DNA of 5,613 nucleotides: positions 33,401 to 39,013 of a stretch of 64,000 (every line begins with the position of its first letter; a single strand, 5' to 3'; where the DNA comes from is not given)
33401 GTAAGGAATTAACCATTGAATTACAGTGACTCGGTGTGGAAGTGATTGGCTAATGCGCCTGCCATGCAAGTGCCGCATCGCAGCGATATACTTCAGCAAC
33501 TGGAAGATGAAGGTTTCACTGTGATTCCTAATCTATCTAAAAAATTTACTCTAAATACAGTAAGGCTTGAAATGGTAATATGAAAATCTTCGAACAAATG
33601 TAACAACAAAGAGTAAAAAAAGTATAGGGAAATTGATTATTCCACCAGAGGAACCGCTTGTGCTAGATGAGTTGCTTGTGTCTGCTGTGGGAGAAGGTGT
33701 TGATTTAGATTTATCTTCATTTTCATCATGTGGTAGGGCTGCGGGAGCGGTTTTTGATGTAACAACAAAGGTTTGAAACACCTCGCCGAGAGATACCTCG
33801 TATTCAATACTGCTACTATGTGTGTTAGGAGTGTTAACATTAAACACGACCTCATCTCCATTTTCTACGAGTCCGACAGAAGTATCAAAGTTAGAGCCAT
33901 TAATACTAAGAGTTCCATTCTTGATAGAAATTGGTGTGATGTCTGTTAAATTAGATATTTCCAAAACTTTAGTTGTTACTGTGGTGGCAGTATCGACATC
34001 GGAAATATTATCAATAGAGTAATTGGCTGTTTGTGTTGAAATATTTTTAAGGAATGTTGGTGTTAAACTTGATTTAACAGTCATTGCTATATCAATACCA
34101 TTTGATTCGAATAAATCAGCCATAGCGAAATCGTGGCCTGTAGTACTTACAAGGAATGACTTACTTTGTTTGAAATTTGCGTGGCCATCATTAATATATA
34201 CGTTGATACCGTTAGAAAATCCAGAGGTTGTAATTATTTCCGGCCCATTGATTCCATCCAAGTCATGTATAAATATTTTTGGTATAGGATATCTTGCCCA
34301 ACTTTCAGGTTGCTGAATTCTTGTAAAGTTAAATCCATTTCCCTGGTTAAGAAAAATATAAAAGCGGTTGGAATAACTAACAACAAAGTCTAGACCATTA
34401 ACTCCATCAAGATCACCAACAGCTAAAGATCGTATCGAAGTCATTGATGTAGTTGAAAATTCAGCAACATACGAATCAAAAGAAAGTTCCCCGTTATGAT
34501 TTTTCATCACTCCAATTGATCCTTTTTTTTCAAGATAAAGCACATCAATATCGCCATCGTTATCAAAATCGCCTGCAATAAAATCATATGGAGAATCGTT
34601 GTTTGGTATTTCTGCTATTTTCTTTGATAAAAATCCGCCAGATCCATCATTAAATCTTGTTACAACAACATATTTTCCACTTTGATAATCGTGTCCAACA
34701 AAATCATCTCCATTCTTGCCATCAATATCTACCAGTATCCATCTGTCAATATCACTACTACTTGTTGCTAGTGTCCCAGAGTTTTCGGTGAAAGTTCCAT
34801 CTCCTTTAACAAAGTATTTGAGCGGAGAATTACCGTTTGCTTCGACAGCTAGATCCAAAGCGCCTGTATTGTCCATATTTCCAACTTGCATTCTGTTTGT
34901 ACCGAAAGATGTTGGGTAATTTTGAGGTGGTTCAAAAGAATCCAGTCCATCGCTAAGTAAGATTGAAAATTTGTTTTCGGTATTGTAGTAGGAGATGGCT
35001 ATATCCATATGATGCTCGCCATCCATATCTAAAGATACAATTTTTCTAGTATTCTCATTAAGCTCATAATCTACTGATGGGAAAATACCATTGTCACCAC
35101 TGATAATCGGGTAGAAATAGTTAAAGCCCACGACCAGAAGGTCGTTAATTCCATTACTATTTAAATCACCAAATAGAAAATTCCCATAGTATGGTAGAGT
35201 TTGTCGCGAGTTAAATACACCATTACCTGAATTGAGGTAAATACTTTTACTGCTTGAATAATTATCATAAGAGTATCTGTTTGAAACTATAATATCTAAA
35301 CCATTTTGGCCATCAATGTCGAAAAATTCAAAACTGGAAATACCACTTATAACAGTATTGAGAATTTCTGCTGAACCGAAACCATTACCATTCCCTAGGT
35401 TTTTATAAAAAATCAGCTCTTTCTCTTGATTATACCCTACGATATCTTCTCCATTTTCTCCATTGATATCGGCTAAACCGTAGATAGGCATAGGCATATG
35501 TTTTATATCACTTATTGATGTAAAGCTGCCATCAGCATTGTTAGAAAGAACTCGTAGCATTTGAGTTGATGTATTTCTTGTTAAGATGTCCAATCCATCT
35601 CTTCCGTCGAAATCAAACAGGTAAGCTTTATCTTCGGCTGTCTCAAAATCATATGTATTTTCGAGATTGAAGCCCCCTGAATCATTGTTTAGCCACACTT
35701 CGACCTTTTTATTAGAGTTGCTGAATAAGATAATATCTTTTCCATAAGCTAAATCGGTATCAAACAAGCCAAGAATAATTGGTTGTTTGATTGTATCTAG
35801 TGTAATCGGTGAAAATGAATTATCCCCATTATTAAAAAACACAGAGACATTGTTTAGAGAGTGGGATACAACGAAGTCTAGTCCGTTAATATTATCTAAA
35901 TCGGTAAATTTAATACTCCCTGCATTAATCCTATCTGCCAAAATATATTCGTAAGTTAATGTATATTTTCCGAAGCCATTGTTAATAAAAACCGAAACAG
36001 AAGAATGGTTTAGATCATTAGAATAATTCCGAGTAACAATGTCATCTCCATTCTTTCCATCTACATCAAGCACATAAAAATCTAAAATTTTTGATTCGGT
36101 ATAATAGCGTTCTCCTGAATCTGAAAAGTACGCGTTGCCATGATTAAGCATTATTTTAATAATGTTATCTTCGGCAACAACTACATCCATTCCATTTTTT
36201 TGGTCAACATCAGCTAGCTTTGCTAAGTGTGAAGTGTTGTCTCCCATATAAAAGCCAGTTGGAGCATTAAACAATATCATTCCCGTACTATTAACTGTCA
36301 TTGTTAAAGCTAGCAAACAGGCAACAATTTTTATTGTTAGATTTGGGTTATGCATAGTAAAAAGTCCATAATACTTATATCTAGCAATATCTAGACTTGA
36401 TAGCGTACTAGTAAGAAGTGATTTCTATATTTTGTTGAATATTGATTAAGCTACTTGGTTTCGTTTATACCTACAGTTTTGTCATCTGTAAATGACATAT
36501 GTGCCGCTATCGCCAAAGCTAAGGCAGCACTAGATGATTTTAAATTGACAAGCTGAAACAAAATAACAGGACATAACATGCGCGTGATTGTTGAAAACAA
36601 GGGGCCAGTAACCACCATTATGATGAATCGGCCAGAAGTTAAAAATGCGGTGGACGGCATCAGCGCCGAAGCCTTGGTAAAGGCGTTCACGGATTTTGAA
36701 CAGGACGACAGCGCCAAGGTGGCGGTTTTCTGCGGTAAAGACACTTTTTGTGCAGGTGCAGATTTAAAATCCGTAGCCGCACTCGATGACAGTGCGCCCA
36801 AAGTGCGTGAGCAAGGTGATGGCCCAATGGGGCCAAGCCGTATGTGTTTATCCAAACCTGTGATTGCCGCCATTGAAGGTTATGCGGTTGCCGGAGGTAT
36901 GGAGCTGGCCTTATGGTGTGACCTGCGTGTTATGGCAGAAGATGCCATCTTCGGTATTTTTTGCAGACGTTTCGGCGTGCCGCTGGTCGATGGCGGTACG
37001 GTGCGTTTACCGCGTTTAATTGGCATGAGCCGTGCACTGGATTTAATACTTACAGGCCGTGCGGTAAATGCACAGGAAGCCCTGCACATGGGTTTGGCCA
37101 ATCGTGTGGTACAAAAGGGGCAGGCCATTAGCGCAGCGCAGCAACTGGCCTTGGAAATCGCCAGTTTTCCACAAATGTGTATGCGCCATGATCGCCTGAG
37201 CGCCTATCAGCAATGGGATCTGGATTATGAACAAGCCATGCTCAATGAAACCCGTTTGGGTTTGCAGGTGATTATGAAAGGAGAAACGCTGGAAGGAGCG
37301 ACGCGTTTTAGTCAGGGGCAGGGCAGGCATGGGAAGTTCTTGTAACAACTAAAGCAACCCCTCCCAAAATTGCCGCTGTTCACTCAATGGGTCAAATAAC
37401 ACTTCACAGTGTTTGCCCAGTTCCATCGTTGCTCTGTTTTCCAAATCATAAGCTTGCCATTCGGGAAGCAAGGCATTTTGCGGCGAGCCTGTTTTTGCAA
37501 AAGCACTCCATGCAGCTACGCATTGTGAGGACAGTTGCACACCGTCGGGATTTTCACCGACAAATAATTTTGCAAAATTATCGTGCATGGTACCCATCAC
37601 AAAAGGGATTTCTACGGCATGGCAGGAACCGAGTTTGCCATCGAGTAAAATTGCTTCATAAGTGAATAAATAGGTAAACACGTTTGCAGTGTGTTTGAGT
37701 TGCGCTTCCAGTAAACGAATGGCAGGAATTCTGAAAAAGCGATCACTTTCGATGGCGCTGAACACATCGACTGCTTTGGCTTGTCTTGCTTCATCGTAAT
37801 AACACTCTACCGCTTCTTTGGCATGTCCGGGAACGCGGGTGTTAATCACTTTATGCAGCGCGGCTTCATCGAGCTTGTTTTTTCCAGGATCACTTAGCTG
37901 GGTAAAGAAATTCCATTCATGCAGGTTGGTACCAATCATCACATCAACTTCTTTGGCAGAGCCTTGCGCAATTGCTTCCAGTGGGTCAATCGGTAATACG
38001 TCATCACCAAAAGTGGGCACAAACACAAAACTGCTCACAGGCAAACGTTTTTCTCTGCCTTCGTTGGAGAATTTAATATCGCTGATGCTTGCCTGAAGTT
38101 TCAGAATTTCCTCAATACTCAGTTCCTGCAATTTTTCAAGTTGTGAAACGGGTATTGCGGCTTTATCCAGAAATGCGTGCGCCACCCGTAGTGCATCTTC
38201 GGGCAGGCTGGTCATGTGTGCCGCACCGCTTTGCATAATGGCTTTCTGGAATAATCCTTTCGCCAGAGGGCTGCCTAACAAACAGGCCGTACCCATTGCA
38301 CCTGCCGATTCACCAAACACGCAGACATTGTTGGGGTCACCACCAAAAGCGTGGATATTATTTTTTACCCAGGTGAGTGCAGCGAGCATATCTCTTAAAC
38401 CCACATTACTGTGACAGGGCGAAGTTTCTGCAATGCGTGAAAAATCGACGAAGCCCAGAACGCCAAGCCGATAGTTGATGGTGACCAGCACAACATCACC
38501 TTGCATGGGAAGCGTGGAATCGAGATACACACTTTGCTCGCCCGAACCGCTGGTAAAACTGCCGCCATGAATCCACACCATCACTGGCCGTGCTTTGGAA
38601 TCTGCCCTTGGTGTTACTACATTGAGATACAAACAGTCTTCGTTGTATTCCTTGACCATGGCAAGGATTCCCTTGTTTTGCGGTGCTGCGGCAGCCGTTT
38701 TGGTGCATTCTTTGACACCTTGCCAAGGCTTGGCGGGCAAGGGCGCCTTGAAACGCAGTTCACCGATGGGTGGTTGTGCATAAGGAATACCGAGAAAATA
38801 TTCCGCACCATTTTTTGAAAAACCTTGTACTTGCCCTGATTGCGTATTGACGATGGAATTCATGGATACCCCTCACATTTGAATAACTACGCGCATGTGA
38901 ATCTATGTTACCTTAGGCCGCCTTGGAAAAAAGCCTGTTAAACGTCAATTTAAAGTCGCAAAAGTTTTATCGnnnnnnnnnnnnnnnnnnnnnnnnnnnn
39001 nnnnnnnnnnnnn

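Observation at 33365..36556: A second purT copy has been gutted: its 5' and 3' remnants flank the AT-rich FG-GAP gene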

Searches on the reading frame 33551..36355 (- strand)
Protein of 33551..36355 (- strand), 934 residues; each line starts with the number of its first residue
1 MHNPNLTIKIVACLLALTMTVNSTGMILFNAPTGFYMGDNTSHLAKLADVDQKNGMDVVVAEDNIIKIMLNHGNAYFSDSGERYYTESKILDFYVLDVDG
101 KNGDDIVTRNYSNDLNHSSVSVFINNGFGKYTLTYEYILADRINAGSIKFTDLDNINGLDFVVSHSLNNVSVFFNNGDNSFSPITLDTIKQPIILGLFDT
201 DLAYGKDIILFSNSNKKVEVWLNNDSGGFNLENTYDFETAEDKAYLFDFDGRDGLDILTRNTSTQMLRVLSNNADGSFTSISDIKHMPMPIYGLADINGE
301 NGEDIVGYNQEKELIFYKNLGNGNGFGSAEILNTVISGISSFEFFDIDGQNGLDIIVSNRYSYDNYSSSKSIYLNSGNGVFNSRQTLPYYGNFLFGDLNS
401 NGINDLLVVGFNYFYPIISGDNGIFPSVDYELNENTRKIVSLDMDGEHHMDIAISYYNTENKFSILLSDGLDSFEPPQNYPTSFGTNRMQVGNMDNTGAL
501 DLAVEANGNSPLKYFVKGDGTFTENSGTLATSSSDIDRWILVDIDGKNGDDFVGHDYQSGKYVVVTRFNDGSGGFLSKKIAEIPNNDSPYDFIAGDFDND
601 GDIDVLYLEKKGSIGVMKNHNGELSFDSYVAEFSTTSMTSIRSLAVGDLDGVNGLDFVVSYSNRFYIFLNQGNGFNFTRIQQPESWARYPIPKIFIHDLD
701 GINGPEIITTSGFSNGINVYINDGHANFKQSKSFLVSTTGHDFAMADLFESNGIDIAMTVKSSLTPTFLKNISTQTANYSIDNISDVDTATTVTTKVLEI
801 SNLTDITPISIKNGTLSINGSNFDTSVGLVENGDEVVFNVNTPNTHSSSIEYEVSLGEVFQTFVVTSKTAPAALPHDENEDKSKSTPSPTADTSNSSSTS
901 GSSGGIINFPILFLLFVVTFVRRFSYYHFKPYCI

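Call 6: search_protein_families(library=pfam, proteins=[window:33551-36355:-])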
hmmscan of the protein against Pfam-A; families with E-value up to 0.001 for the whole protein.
window:33551-36355:- (934 aa): 1 family
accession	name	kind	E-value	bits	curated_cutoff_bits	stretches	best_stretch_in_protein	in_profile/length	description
PF13517.12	FG-GAP_3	-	2.1e-34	118.3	26.9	2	596-651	1-53/61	FG-GAP-like repeat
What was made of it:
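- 33551..36355 (-): FG-GAP/VCBS-repeat gene, 934 aa, uninterrupted ORF, with hydrophobic N-terminal and C-terminal segments. Pfam FG-GAP_3 at 2.1e-34 (call 6).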

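Call 27: search_protein_families(library=ncbifam, proteins=[window:33551-36355:-])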
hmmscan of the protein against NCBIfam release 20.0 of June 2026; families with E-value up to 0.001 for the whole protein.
window:33551-36355:- (934 aa): 2 families
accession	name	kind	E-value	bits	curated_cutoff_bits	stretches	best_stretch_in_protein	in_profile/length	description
NF052506.1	PA5033_fam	subfamily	1.2e-15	57.1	100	2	35-266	64-275/284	PA5033 family protein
NF040734.1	CC-COOH_SaoC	equivalog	0.00034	20.4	80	0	83-166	40-119/148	Cys-Cys-COOH (seleno)protein SaoC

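Call 40: find_related_loci(query=window:33554-36355:-, collection=metagenome_contigs, flank=6000)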
Query window:33554-36355:- (934 aa) in metagenome_contigs; peptide patterns used: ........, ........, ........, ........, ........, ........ (x = any residue, [..] = any of these).
40 stretches matched a pattern, but none encodes a relative of the query by tblastn (E <= 1e-3).
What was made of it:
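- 33551..36355 (-): No relative was found in the metagenome scan (call 40).
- Tried and rejected: A metagenome scan with the FG-GAP protein found no relative (call 40).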

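Call 63: search_protein_representatives(protein=window:33554-36355:-)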
Query: 934 residues. Proteins with E-value up to 0.001 (for the whole library): 25578; up to 1e-10: 8378; up to 1e-30: 298. The best 150 are listed.
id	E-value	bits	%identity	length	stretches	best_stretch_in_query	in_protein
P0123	0.0e+00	2075.4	100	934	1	1-934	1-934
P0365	1.5e-78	281.2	28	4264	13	119-412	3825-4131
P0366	8.3e-74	265.6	31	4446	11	340-660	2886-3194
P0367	1.3e-73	265.0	31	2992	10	89-409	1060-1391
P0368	1.1e-71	258.5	28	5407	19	435-759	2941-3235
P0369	1.5e-71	258.1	27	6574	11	29-605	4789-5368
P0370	8.9e-68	245.6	29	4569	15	359-809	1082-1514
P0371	6.1e-67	242.8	28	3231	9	232-565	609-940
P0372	1.4e-65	238.4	28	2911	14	395-661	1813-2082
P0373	1.7e-64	234.8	28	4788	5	422-779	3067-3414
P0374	2.7e-63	230.8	31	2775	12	540-866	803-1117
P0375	7.4e-63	229.3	29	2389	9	417-762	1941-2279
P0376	1.1e-62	228.7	30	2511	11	34-522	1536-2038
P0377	1.4e-62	228.4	28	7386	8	94-412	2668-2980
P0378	1.5e-62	228.3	30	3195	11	443-790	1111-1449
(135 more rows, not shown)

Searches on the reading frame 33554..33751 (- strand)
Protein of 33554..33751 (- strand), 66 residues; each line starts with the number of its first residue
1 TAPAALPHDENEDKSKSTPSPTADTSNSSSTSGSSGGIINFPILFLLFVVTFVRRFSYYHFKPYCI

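Call 64: search_protein_families(library=ncbifam, proteins=[window:33554-33751:-], max_evalue=10)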
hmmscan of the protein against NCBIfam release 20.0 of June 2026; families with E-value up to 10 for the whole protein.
seq(66 aa): 1 family
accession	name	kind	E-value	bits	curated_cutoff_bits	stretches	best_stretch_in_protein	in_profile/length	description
NF038115.1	SVAGG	subfamily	0.13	11.3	150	1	26-55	376-405/407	SVAGG family GlyGly-CTERM protein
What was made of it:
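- On GlyGly-CTERM (rhombosortase) sorting signal: The only hit is to the tail of the SVAGG family at E=0.13 (call 64), and 10 extra residues follow the basic cluster.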

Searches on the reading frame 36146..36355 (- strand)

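Call 64: search_protein_families(library=ncbifam, proteins=[window:36146-36355:-], max_evalue=10)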
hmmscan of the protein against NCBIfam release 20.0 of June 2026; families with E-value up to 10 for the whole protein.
seq(70 aa): 1 family
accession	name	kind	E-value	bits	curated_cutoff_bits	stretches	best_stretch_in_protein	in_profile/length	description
NF052506.1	PA5033_fam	subfamily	0.02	13.7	100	1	34-68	63-97/284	PA5033 family protein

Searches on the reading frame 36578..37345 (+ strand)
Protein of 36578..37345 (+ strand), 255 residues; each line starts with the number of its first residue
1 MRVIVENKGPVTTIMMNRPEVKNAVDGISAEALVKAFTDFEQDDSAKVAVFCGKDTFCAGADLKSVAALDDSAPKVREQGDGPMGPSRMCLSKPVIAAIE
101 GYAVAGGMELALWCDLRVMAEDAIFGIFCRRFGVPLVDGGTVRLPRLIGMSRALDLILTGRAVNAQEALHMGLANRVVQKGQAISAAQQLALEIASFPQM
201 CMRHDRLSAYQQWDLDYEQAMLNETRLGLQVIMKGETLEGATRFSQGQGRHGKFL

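Call 6: search_protein_families(library=pfam, proteins=[window:36578-37345:+])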
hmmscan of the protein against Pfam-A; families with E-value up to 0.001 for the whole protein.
window:36578-37345:+ (255 aa): 2 families
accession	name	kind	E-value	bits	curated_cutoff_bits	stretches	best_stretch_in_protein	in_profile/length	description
PF00378.25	ECH_1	-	6.8e-41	140.7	27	1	8-244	3-240/251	Enoyl-CoA hydratase/isomerase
PF16113.10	ECH_2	-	1e-19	71.7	27.2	1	12-192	2-186/335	Enoyl-CoA hydratase/isomerase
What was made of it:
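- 36578..37345 (+): Crotonase/enoyl-CoA hydratase gene, immediately downstream of the 3' remnant. Pfam ECH_1 (call 6).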

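Call 8: find_encoding_contigs(protein=window:36578-37345:+, flank=10000, max_places=10)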
Protein window:36578-37345:+ (255 aa): no gene with exactly this product is on record in the collection.

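Call 27: search_protein_families(library=ncbifam, proteins=[window:36578-37345:+])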
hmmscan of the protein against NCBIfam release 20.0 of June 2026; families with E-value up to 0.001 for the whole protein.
window:36578-37345:+ (255 aa): 72 families (the best 25 are shown)
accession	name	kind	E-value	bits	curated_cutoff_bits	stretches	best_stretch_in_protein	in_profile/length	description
NF006108.0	PRK08259.1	equivalog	7.9e-124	412.2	273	1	2-254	4-254/256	crotonase/enoyl-CoA hydratase family protein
NF051848.1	EnCoAHydtEchA19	equivalog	7.3e-57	192.8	400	1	3-245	2-248/258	enoyl-CoA hydratase EchA19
NF006100.0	PRK08252.1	subfamily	1.7e-50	172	282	1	3-245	5-244/254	crotonase/enoyl-CoA hydratase family protein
NF004840.0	PRK06190.1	equivalog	2.7e-47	161.6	253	1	3-236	6-240/260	enoyl-CoA hydratase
NF005864.0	PRK07799.1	equivalog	5.3e-46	156.9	316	1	3-246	10-257/266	crotonase/enoyl-CoA hydratase family protein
NF042430.2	EnCoAhydt_DpgD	equivalog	3.3e-42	144.7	400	1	6-246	2-249/258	enoyl-CoA-hydratase DpgD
NF006007.0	PRK08138.1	subfamily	7.6e-42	143.5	355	1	8-234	15-239/261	enoyl-CoA hydratase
NF005126.0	PRK06563.1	subfamily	3e-39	135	261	1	2-221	8-229/263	crotonase/enoyl-CoA hydratase family protein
NF004517.0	PRK05862.1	equivalog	1.9e-38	132.4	396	1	3-245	6-247/257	enoyl-CoA hydratase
NF004475.0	PRK05809.1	subfamily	2.8e-38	131.9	394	1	3-244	6-249/260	short-chain-enoyl-CoA hydratase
NF006699.0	PRK09245.1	subfamily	3.6e-38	131.4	354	1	3-203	5-214/266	crotonase/enoyl-CoA hydratase family protein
NF005802.0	PRK07657.1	equivalog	1.4e-37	129.7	363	1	10-245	13-250/260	enoyl-CoA hydratase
NF006013.0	PRK08150.1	subfamily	1.6e-37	129.2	232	1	4-197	9-201/259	crotonase/enoyl-CoA hydratase family protein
NF007239.0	PRK09674.1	equivalog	4.1e-36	124.8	371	1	3-244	6-246/257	2,3-dehydroadipyl-CoA hydratase PaaF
NF005803.0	PRK07658.1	equivalog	1.5e-35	122.8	313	1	5-244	6-246/257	enoyl-CoA hydratase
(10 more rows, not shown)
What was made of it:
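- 36578..37345 (+): NCBIfam PRK08259 at 7.9e-124 (call 27).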

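Call 35: find_homologous_proteins(query=window:36578-37342:+, max_evalue=1e-60)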
Query window:36578-37342:+ (255 aa): 7941 proteins with E <= 1e-60 among 8000 candidates; the best 120 are listed.
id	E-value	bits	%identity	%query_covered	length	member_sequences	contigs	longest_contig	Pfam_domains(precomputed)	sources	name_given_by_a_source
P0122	7.2e-165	565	100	100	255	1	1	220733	PF00378.26,PF16113.11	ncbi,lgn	-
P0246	1.7e-132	459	80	100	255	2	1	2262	PF00378.26,PF16113.11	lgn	-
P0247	2.0e-130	452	78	100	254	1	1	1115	PF00378.26,PF16113.11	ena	-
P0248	3.1e-130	451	78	100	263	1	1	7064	PF00378.26,PF16113.11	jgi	jgi:enoyl-CoA hydratase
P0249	7.0e-130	450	78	100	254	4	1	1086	PF00378.26,PF16113.11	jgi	-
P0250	1.8e-129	449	79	100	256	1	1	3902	PF00378.26,PF16113.11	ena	-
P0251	9.6e-126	436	76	100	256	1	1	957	PF00378.26,PF16113.11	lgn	-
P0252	4.5e-124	431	74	100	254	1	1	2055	PF00378.26,PF16113.11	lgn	-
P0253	1.2e-120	420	74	100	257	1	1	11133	PF00378.26,PF16113.11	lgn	-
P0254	2.0e-120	419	73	100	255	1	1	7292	PF00378.26,PF16113.11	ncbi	-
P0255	1.9e-117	409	70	99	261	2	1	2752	PF00378.26,PF16113.11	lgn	-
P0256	5.9e-116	404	72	100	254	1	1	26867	PF00378.26,PF16113.11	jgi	jgi:enoyl-CoA hydratase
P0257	4.5e-110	385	70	100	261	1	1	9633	PF00378.26,PF16113.11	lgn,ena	-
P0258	2.4e-108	379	67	100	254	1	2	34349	PF00378.26,PF16113.11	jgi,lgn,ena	-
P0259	4.0e-108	379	68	100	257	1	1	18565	PF00378.26,PF16113.11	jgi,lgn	-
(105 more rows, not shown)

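Call 36: find_encoding_contigs(protein=P0248, flank=10000, max_places=3)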
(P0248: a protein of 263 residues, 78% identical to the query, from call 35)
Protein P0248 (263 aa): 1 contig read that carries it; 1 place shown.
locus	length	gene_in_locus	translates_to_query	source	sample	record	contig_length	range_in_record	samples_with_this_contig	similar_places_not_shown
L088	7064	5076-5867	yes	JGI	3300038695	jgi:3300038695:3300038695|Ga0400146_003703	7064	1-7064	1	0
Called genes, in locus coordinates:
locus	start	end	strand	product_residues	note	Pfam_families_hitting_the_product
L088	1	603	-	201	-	?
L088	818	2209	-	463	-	PF01554:MatE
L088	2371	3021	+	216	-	PF00753:Lactamase_B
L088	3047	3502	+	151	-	PF05099:TerB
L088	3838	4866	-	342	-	PF00487:FA_desaturase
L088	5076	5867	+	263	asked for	PF00378:ECH_1, PF16113:ECH_2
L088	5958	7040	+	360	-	-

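Call 37: find_encoding_contigs(protein=P0250, flank=10000, max_places=3)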
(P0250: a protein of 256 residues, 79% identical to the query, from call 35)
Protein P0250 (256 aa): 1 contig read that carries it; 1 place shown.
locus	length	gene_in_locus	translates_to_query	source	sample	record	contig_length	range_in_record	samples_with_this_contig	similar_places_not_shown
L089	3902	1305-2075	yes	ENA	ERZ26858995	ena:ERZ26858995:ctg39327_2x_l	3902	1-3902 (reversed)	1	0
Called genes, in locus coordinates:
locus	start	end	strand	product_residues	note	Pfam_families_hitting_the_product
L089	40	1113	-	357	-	PF00487:FA_desaturase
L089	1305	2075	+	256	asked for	PF00378:ECH_1, PF16113:ECH_2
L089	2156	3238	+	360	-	-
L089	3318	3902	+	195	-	?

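Call 38: find_encoding_contigs(protein=P0246, flank=10000, max_places=3)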
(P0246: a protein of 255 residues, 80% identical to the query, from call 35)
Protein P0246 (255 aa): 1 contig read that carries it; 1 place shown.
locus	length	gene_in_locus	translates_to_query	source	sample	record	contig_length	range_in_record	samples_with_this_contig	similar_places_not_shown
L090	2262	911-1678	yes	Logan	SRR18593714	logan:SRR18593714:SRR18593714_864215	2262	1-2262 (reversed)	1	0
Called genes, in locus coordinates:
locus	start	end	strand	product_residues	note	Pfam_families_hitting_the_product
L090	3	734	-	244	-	?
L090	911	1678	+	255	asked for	PF00378:ECH_1, PF16113:ECH_2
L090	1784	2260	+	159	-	?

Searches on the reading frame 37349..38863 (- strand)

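Call 6: search_protein_families(library=pfam, proteins=[window:37349-38863:-])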
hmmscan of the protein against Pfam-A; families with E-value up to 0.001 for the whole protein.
window:37349-38863:- (504 aa): 3 families
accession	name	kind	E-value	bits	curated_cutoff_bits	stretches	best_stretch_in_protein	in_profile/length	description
PF00135.34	COesterase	-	3.6e-115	386.3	27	1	3-500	3-515/515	Carboxylesterase family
PF20434.5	BD-FAE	-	1.7e-11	44.5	26.8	1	80-197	1-107/215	BD-FAE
PF07859.19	Abhydrolase_3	-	2.4e-09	37.7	25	1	155-196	48-89/210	alpha/beta hydrolase fold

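Call 27: search_protein_families(library=ncbifam, proteins=[window:37349-38863:-])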
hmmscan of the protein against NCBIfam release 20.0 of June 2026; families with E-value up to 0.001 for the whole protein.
window:37349-38863:- (504 aa): 4 families
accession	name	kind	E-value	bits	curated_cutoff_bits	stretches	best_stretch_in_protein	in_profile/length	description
NF058653.1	LipP1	equivalog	1.2e-11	44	350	1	80-189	60-155/300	LipP1 family hormone-sensitive lipase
NF058651.1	GESAG_HSLs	subfamily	7.7e-07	28.5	430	1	58-335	36-289/296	GESAG motif subfamily hormone-sensitive lipase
NF052354.1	EstLipQMycob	equivalog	5.2e-06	25.3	700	1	92-190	165-250/418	esterase LipQ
NF058649.1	GTSAG_HSLs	subfamily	0.0001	21.8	380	0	48-133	45-130/312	GTSAG motif subfamily hormone-sensitive lipase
